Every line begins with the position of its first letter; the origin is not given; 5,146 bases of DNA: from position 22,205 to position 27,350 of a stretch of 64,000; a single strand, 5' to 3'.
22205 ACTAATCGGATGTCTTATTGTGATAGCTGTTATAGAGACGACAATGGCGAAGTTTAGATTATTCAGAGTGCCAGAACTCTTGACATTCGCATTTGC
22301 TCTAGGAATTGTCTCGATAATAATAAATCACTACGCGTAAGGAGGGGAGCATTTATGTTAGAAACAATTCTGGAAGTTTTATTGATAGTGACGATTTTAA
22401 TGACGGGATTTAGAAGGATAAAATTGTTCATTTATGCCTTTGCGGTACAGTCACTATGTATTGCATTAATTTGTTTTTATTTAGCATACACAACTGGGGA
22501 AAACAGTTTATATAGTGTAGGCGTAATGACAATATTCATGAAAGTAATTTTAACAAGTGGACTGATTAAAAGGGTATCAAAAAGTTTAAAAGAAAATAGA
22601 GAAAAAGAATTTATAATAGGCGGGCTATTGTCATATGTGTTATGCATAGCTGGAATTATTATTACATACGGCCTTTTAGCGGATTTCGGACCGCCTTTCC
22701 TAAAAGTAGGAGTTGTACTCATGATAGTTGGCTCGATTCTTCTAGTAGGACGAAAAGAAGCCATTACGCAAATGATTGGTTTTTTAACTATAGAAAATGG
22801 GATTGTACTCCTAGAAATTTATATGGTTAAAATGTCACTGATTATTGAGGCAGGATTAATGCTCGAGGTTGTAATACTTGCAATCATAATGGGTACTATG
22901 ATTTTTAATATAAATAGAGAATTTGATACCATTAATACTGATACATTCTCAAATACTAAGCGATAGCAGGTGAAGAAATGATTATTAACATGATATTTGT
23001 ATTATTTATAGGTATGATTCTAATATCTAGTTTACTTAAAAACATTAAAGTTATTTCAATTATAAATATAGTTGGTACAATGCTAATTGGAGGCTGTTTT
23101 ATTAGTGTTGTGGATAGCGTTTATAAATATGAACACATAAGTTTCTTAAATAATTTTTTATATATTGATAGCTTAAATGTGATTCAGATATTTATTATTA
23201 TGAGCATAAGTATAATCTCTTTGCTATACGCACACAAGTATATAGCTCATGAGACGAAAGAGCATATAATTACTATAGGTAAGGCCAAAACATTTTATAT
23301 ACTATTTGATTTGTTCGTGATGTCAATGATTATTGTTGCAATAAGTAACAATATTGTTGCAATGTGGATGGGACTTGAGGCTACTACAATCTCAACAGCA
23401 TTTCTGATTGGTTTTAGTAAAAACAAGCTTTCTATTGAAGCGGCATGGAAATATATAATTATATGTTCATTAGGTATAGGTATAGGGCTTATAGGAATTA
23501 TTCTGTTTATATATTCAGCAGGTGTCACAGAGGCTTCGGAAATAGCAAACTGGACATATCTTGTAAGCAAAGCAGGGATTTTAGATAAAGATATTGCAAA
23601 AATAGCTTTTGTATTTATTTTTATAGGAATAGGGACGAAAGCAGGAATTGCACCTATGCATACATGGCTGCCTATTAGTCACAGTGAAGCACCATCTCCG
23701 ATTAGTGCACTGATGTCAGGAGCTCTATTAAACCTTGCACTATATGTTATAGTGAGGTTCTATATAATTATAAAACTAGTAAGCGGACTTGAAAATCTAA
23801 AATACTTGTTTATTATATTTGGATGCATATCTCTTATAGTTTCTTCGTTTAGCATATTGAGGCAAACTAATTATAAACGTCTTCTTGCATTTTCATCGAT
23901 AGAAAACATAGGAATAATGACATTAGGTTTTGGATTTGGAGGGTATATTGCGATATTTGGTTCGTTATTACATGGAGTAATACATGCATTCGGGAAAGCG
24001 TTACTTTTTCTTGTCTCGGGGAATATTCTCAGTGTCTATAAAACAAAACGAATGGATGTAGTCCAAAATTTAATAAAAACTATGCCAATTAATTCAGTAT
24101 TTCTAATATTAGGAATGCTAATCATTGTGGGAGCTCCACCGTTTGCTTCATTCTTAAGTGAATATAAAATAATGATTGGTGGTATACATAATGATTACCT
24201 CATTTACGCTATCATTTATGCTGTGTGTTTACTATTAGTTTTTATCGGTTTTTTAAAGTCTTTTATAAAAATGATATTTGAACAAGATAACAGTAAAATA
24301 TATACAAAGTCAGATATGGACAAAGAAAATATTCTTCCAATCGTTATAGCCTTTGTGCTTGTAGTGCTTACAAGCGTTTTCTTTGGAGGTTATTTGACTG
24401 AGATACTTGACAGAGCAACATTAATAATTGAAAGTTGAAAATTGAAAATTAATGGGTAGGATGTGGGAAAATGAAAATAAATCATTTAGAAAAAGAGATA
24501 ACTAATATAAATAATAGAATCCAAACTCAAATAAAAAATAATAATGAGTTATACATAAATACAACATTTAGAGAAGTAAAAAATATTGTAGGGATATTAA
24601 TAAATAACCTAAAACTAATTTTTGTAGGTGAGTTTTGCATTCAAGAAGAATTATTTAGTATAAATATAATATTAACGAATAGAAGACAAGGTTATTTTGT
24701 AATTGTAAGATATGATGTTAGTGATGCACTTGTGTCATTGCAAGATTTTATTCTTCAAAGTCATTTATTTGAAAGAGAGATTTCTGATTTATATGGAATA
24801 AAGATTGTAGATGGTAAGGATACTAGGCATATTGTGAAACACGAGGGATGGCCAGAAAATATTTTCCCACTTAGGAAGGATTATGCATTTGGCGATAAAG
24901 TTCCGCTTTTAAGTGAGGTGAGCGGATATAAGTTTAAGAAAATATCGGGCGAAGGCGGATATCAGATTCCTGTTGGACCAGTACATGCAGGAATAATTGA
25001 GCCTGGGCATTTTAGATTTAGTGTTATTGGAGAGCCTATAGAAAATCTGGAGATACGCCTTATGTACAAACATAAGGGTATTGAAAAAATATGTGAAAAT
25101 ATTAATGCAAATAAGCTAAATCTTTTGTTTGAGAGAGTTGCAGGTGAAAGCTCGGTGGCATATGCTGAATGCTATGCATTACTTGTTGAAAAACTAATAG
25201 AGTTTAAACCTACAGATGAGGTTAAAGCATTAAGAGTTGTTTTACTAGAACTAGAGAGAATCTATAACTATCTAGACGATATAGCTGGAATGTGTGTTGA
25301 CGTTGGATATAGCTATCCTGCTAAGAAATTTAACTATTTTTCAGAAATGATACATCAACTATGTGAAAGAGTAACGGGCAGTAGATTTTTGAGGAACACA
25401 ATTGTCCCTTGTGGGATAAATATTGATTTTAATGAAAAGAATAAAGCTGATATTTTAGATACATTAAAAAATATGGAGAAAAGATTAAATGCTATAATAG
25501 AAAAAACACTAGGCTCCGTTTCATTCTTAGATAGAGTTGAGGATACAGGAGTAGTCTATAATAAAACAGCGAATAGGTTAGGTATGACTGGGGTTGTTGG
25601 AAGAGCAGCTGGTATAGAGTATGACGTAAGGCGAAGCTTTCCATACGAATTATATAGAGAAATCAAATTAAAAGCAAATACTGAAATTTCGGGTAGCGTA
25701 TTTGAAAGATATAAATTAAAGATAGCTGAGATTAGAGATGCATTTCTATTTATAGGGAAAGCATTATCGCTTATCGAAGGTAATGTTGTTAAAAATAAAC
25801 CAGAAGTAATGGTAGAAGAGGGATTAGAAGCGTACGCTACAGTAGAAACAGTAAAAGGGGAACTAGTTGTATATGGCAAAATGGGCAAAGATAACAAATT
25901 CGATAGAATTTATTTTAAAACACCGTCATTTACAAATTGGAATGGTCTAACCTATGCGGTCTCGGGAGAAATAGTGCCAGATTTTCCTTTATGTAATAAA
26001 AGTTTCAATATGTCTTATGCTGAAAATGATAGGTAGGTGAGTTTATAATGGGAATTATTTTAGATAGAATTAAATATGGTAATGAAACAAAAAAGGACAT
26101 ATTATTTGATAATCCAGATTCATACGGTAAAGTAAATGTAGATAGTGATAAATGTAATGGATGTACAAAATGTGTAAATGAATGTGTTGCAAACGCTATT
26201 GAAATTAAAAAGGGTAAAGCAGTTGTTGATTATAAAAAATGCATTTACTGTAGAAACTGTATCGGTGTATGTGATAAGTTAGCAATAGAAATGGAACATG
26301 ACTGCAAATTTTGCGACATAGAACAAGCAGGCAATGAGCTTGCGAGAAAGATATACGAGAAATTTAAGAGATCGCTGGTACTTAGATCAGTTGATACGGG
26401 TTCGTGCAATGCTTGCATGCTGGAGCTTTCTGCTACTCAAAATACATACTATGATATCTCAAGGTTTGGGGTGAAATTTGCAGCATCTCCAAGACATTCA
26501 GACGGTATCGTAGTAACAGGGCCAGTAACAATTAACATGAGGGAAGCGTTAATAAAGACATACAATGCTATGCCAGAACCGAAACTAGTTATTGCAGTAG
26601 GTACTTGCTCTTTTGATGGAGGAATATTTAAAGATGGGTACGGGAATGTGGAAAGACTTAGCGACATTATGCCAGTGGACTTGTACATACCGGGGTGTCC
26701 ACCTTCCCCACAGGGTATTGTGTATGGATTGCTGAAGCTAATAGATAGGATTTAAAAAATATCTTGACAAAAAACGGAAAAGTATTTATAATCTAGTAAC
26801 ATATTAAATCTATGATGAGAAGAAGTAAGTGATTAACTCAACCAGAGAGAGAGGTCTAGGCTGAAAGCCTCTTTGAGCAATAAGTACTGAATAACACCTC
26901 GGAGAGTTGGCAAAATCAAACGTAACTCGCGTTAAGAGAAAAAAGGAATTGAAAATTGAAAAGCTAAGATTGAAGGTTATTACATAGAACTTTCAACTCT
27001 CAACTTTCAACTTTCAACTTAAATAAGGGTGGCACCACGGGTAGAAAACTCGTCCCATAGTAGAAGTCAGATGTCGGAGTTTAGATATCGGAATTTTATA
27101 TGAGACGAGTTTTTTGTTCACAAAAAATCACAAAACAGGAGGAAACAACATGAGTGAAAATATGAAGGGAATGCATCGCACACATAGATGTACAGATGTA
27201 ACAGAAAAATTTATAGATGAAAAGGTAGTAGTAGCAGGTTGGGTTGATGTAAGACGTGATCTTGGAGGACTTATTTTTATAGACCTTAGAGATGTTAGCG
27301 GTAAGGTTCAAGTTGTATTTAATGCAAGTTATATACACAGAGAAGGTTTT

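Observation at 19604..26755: Minimal six-gene respiratory-type module with no partner dehydrogenase, maturation or accessory genes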

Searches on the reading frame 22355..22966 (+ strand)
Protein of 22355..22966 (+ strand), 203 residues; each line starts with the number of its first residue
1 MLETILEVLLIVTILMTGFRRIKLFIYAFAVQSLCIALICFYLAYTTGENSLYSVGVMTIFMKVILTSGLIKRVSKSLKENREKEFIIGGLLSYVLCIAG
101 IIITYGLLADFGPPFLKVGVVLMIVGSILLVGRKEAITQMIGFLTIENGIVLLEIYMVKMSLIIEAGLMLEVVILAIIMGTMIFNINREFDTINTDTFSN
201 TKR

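Call 3: search_protein_families(library=pfam, proteins=[window:22355-22966:+])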
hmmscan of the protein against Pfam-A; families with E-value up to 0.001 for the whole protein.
window:22355-22966:+ (203 aa): 0 families

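Call 4: search_protein_families(library=ncbifam, proteins=[window:22355-22966:+])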
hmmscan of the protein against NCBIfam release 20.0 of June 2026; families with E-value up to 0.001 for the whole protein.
window:22355-22966:+ (203 aa): 1 family
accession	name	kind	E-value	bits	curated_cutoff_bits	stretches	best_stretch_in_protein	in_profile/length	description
NF008556.0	PRK11492.1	equivalog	2.7e-16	60.1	136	1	5-200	9-213/216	hydrogenase 4 membrane subunit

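Call 53: search_protein_families(library=pfam, proteins=[window:22355-22966:+], max_evalue=0.1)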
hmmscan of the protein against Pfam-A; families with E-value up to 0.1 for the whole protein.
window:22355-22966:+ (203 aa): 0 families

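Call 59: search_protein_families(library=ncbifam, proteins=[window:22355-22966:+], max_evalue=0.01)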
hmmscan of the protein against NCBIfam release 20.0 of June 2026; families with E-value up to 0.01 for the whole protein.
window:22355-22966:+ (203 aa): 1 family
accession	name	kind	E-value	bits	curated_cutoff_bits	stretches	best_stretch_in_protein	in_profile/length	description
NF008556.0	PRK11492.1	equivalog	2.7e-16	60.1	136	1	5-200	9-213/216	hydrogenase 4 membrane subunit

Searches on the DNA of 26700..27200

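Call 76: search_rna_families(source=window, start=26700, end=27200, threshold=evalue, max_evalue=1)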
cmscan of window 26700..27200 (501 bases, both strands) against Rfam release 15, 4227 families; matches with E-value up to 1: 7.
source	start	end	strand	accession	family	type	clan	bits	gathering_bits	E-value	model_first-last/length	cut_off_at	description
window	26803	27060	+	RF00230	T-box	Cis-reg; leader;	-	84.6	93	5.4e-19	1-219/219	no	T-box leader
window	27041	27118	+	RF00823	lsy-6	Gene; miRNA;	-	26.3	60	0.0019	1-74/74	no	lsy-6 microRNA precursor family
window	26944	27020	-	RF03964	mir-H1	Gene; miRNA;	-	24.6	97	0.092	1-85/85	no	mir-H1 microRNA precursor family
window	26950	27016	-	RF03623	mir-1252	Gene; miRNA;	-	22.4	70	0.27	1-65/65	no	mir-1252 microRNA precursor family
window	27037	27121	+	RF03940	MIR9563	Gene; miRNA;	-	18.7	90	0.74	1-127/127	no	MIR9563 microRNA precursor family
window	27043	27115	+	RF04099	MIR837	Gene; miRNA;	-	17.6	117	0.98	1-122/122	no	MIR837 microRNA precursor family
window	26929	26999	+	RF02687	RAGATH-8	Gene; sRNA;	-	13.4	86.7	0.3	1-276/276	no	RAGATH-8 RNA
